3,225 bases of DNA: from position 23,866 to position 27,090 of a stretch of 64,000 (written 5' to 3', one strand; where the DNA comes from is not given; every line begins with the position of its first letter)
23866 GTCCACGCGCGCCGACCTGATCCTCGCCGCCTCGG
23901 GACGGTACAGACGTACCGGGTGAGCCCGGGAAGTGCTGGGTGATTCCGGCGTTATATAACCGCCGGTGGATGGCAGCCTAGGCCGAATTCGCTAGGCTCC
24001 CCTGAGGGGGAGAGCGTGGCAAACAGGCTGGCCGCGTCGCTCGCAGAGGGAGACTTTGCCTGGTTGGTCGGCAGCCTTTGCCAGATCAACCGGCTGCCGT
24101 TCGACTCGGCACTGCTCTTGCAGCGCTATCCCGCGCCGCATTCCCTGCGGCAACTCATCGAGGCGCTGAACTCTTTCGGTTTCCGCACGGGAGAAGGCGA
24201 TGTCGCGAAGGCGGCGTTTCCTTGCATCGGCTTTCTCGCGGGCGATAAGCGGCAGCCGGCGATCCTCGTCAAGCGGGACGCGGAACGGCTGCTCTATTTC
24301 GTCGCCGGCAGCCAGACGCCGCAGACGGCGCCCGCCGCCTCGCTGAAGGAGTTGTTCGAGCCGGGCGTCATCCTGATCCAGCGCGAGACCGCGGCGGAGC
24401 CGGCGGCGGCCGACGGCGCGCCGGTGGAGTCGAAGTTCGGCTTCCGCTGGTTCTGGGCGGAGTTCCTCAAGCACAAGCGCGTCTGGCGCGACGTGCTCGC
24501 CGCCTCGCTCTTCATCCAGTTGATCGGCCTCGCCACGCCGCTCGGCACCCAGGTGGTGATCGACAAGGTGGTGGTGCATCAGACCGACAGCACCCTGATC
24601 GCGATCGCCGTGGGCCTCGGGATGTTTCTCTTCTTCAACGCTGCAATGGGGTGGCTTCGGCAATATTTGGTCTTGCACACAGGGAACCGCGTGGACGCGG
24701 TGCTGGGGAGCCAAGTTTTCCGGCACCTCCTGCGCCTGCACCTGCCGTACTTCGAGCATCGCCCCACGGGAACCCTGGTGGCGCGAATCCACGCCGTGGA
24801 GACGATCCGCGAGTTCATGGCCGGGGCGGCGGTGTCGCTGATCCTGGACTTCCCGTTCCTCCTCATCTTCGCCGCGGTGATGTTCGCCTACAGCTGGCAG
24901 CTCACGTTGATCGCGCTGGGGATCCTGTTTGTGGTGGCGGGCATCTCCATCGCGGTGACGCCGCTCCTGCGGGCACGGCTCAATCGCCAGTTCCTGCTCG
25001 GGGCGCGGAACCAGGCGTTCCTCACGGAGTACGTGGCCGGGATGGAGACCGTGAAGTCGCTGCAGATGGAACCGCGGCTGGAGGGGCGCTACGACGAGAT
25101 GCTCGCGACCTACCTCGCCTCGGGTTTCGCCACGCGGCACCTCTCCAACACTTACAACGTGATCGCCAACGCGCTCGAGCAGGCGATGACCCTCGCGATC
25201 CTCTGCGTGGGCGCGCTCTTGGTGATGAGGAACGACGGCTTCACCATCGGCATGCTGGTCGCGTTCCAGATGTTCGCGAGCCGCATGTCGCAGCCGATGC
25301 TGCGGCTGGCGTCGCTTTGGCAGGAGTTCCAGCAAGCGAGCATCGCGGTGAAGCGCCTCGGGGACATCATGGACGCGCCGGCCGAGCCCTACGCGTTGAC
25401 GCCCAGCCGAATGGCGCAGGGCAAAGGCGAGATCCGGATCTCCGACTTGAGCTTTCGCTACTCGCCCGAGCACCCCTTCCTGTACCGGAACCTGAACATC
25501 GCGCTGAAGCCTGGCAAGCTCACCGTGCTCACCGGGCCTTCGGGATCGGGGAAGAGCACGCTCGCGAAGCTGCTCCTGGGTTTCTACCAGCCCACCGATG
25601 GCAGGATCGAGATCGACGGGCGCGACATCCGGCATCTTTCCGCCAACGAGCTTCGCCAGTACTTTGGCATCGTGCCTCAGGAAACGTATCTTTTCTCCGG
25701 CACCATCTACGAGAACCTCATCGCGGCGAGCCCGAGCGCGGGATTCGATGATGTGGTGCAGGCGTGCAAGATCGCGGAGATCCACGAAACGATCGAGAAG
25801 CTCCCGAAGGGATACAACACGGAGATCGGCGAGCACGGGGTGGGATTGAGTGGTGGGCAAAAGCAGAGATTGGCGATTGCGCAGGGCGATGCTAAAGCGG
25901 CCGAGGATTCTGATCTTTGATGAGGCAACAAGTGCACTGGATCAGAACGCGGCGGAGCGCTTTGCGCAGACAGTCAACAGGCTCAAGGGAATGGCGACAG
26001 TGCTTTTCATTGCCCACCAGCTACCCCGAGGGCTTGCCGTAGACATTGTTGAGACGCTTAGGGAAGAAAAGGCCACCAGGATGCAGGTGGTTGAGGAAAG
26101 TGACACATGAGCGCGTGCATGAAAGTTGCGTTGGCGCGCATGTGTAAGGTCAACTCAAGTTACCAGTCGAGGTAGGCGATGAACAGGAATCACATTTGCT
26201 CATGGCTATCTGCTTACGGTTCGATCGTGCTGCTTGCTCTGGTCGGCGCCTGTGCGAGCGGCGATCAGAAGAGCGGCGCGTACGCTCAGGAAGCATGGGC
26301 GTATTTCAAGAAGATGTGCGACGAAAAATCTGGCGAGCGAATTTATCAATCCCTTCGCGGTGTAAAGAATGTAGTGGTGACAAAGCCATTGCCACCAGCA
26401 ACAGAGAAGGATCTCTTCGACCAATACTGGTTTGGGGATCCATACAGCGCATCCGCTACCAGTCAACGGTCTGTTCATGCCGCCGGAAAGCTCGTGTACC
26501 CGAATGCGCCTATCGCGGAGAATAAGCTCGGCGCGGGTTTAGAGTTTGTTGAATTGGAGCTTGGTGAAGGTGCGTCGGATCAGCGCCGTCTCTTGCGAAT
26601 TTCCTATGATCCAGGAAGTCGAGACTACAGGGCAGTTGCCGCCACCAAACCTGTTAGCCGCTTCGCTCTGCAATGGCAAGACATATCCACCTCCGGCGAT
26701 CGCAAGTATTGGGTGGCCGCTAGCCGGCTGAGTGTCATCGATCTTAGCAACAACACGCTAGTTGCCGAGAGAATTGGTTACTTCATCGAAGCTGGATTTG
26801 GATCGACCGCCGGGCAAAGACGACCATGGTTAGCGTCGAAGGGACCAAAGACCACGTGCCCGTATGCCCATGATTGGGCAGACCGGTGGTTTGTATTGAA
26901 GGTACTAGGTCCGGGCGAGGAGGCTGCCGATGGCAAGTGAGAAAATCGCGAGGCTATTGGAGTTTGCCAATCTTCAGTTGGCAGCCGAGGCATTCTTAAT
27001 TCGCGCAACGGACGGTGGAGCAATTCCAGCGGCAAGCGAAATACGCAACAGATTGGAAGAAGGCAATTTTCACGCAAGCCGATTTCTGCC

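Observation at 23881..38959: Split type I secretion locus: ABC exporter and HlyD adaptor separated by 11.5 kb carrying a lipoprotein, a giant lipase-RTX gene and a TA pair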

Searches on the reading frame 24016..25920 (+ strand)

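Call 4: search_protein_families(library=pfam, proteins=[window:24016-25920:+], max_evalue=0.01)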
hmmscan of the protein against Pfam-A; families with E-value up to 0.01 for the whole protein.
window:24016-25920:+ (634 aa): 7 families
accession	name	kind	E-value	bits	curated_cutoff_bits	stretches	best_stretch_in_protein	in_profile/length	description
PF00664.28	ABC_membrane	-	2.4e-47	162.4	28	1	162-428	6-274/274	ABC transporter transmembrane region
PF00005.33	ABC_tran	-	4.7e-26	92.5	25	1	491-623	2-121/137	ABC transporter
PF13555.12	AAA_29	-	0.00061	19.9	27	1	495-516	17-38/61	P-loop containing region of AAA domain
PF13476.12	AAA_23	-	0.0015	19.7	27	1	490-518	10-37/201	AAA domain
PF13401.12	AAA_22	-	0.0015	19.3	27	1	501-526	6-31/130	AAA domain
PF03193.22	RsgA_GTPase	-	0.0025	18.1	30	1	492-522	99-128/174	RsgA GTPase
PF13304.12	AAA_21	-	0.0061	17.1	27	0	502-542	1-58/304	AAA domain, putative AbiEii toxin, Type IV TA system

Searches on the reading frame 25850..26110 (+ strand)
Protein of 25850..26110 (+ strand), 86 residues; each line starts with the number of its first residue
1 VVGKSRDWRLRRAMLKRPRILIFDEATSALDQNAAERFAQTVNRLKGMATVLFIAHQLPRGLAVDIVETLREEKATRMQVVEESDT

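Call 4: search_protein_families(library=pfam, proteins=[window:25850-26110:+], max_evalue=0.01)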
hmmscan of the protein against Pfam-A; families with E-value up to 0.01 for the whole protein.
window:25850-26110:+ (86 aa): 3 families
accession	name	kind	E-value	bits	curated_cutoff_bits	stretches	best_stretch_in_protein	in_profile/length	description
PF02463.25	SMC_N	-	0.0055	16.6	40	1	16-57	157-198/220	RecF/RecN/SMC N terminal domain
PF13558.12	SbcC_Walker_B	-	0.0073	17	27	0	15-42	61-88/90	SbcC/RAD50-like, Walker B motif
PF24510.1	TXNDC16_3rd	-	0.0084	16.5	27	1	14-59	18-61/92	TXNDC16 third thioredoxin-like domain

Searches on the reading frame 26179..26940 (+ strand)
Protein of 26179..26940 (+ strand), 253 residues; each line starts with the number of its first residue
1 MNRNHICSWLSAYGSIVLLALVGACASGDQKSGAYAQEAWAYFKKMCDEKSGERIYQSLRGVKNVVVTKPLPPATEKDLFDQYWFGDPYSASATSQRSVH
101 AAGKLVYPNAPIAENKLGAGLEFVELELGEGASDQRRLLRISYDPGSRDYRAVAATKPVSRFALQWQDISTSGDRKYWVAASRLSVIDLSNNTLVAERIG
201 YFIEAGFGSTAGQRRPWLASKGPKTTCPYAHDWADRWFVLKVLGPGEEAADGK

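Call 4: search_protein_families(library=pfam, proteins=[window:26179-26940:+], max_evalue=0.01)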
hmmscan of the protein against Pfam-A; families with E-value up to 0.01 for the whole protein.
window:26179-26940:+ (253 aa): 0 families

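Call 12: find_encoding_contigs(protein=window:26179-26940:+, flank=10000, max_places=8)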
Protein window:26179-26940:+ (253 aa): 2 contigs read that carry it; 2 places shown.
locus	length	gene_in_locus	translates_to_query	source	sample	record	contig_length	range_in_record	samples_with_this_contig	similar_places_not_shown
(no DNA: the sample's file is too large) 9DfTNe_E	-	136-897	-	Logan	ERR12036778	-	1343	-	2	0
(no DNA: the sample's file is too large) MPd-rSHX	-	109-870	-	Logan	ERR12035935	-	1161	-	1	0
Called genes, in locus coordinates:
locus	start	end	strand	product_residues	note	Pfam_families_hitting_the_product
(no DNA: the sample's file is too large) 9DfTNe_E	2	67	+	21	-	?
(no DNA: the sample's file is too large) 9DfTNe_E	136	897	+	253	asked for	-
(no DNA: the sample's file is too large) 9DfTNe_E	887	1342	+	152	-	?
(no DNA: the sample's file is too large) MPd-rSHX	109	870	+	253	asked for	-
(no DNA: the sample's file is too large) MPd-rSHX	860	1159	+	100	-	?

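Call 32: search_protein_families(library=pfam, proteins=[window:26179-26937:+], max_evalue=1)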
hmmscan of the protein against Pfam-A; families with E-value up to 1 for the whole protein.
window:26179-26937:+ (253 aa): 0 families

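Call 34: search_solved_structures(query=A1, max_evalue=10)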
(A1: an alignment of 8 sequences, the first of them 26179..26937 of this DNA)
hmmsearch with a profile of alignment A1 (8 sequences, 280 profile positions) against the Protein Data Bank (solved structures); distinct sequences matched with E-value up to 10: 0.

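Call 36: find_homologous_proteins(query=window:26179-26937:+)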
Query window:26179-26937:+ (253 aa): 355 proteins with E <= 0.001 among 2403 candidates; the best 120 are listed.
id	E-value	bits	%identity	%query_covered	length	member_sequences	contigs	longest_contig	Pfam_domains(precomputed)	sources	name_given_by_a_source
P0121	7.9e-169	578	100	100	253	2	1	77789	-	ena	-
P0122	1.7e-106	373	66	92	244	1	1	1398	-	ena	-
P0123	8.7e-100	351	61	97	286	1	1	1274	-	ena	-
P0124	2.1e-98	347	62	96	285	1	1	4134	-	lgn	-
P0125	5.8e-97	342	65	88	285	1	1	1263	-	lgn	-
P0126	2.4e-96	340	62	94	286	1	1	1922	-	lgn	-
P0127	3.4e-94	333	61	91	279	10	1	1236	-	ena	-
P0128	5.8e-94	332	65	85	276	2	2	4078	-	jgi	-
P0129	7.7e-94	332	60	100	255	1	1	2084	-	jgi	jgi:hypothetical protein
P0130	1.4e-93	331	61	92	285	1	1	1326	-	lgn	-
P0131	4.8e-93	329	59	96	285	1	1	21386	-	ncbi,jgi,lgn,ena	jgi:hypothetical protein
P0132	6.1e-93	329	62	94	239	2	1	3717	-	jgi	-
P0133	4.9e-92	326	63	86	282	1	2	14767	-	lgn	-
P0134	5.8e-92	326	61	92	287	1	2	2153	-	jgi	jgi:hypothetical protein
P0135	9.9e-91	322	63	87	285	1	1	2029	-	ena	-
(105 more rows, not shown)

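Call 51: predict_structure(alignment_id=A4)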
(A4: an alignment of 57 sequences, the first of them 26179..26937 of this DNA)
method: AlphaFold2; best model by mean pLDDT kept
length: 253 residues; sequences in the alignment: 57
mean_pLDDT: 83.7   pTM: 0.79
mean pLDDT of the five models: 83.7, 83.4, 81.1, 80.3, 78.6
residues with pLDDT >= 90: 150; 70-90: 49; 50-70: 27; < 50: 27
segments of 3 or more residues with pLDDT < 50: 1-10, 13-15, 23-27, 132-134, 249-253
pLDDT, mean of each block of 10 residues (from residue 1): 41 51 48 87 96 96 97 88 83 90 96 95 89 67 95 94 96 92 97 98 80 70 88 95 76 38
secondary structure, 60 per line:
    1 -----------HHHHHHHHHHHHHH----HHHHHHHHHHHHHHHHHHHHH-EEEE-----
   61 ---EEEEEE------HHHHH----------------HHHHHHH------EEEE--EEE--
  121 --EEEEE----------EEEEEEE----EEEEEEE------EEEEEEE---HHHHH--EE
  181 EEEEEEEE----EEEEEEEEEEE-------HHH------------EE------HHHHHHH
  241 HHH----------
elements in order: H12-25 H30-50 E52-55 E64-69 H76-80 H97-103 E110-113 E116-118 E123-127 E138-144 E149-155 E162-168 H172-176 E179-188 E193-203 H234-243

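Call 55: fold_search(model_id=the predicted structure, library=pdb)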
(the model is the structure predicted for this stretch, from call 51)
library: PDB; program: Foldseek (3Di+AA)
matches with E <= 10: 765; with E <= 0.001: 0
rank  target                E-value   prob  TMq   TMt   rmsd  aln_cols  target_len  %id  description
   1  5t11_I                9.7e-02  0.44  0.26  0.43   9.8       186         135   17  PelC L103M dodecamer from Paraburkholderia phytofirmans, space group C2 (released 2017-03-15)
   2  5t11_H                1.2e-01  0.38  0.26  0.42   9.9       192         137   17  PelC L103M dodecamer from Paraburkholderia phytofirmans, space group C2 (released 2017-03-15)
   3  5t11_D                1.2e-01  0.35  0.23  0.39  10.7       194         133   13  PelC L103M dodecamer from Paraburkholderia phytofirmans, space group C2 (released 2017-03-15)
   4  5t0z_C                1.2e-01  0.25  0.12  0.18   8.9        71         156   20  PelC from Geobacter metallireducens (released 2017-03-15)
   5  5t11_L                1.2e-01  0.33  0.22  0.37  10.0       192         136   14  PelC L103M dodecamer from Paraburkholderia phytofirmans, space group C2 (released 2017-03-15)
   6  5t11_G                1.2e-01  0.33  0.22  0.37  10.6       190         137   14  PelC L103M dodecamer from Paraburkholderia phytofirmans, space group C2 (released 2017-03-15)
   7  5t11_B                1.7e-01  0.25  0.22  0.36   9.8       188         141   14  PelC L103M dodecamer from Paraburkholderia phytofirmans, space group C2 (released 2017-03-15)
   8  5t11_K                2.0e-01  0.38  0.24  0.42   9.7       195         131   14  PelC L103M dodecamer from Paraburkholderia phytofirmans, space group C2 (released 2017-03-15)
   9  5t11_C                2.4e-01  0.23  0.23  0.39  10.5       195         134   15  PelC L103M dodecamer from Paraburkholderia phytofirmans, space group C2 (released 2017-03-15)
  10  5t11_F                2.4e-01  0.23  0.22  0.38  10.2       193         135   13  PelC L103M dodecamer from Paraburkholderia phytofirmans, space group C2 (released 2017-03-15)
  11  3a5k                  3.0e-01  0.05  0.11  0.10  16.1       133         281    8  Crystal structure of protein-tyrosine phosphatase 1B (released 2010-08-11)
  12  5t0z_B                3.4e-01  0.57  0.12  0.19   2.6        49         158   18  PelC from Geobacter metallireducens (released 2017-03-15)
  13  5t10_C                3.4e-01  0.25  0.17  0.29   6.5        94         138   17  PelC dodecamer from Paraburkholderia phytofirmans, space group P6 (released 2017-03-15)
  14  8gwh_A                3.6e-01  0.02  0.10  0.09  20.4       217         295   10  PTPN21 PTP domain C1108S mutant in complex with SRC pTyr530 peptide (released 2023-09-20)
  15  5t10_A                3.9e-01  0.23  0.16  0.28   7.3        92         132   20  PelC dodecamer from Paraburkholderia phytofirmans, space group P6 (released 2017-03-15)
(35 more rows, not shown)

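Call 56: search_protein_families(library=ncbifam, proteins=[window:26179-26937:+], max_evalue=0.001)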
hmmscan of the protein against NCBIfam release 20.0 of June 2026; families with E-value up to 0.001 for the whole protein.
window:26179-26937:+ (253 aa): 0 families

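Call 60: find_encoding_contigs(protein=P0121, flank=10000, max_places=4)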
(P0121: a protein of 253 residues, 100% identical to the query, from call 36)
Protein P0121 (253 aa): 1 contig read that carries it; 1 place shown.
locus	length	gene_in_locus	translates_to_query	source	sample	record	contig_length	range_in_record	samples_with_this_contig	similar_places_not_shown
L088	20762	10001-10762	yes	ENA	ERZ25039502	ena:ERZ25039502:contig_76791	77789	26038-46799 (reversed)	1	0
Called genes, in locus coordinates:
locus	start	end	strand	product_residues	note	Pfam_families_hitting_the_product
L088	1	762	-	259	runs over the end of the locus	PF00378:ECH_1, PF16113:ECH_2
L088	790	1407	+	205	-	PF00132:Hexapep (faint), PF25087:GMPPB_C (weak)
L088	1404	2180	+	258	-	PF00378:ECH_1, PF16113:ECH_2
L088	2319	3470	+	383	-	PF07690:MFS_1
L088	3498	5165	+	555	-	PF00501:AMP-binding, PF13193:AMP-binding_C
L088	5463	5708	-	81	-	-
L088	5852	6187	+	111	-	PF00892:EamA (weak)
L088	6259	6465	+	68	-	PF07927:HicA_toxin (weak)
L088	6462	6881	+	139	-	PF15919:HicB_lk_antitox, PF15970:HicB-like_2 (faint), PF05534:HicB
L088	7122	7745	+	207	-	PF00072:Response_reg, PF00196:GerE, PF08281:Sigma70_r4_2 (weak)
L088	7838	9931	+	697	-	PF00664:ABC_membrane, PF00005:ABC_tran, PF02463:SMC_N (faint), PF13401:AAA_22 (faint)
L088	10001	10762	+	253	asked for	-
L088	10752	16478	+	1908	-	PF00353:HemolysinCabind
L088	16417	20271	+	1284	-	PF06594:HCBP_related (faint), PF00353:HemolysinCabind, PF05345:He_PIG, PF00353:HemolysinCabind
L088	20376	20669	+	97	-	PF01909:NTP_transf_2, PF18765:Polbeta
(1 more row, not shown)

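Call 92: search_protein_representatives(alignment_id=A4)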
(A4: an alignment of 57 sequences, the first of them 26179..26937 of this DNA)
Query: 57 sequences, 285 profile positions. Proteins with E-value up to 0.001 (for the whole library): 899; up to 1e-10: 550; up to 1e-30: 142. The best 150 are listed.
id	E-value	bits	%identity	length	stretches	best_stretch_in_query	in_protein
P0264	1.8e-120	418.0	-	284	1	1-285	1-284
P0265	1.9e-116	404.8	-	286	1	1-285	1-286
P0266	1.1e-108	379.3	-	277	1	3-275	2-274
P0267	2.5e-108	378.1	-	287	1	1-285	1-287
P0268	3.0e-105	368.0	-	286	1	3-279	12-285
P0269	5.4e-101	354.1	-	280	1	1-277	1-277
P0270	1.7e-99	349.2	-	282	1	1-285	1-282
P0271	7.8e-95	333.9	-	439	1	38-278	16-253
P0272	2.0e-92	326.0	-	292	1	1-280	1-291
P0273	2.2e-90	319.2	-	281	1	30-282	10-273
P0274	4.1e-89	315.1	-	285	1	7-285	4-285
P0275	3.8e-88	311.9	-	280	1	1-277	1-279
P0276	2.7e-87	309.1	-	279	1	4-275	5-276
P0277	4.4e-86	305.1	-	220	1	64-279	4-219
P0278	1.5e-77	277.2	-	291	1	1-285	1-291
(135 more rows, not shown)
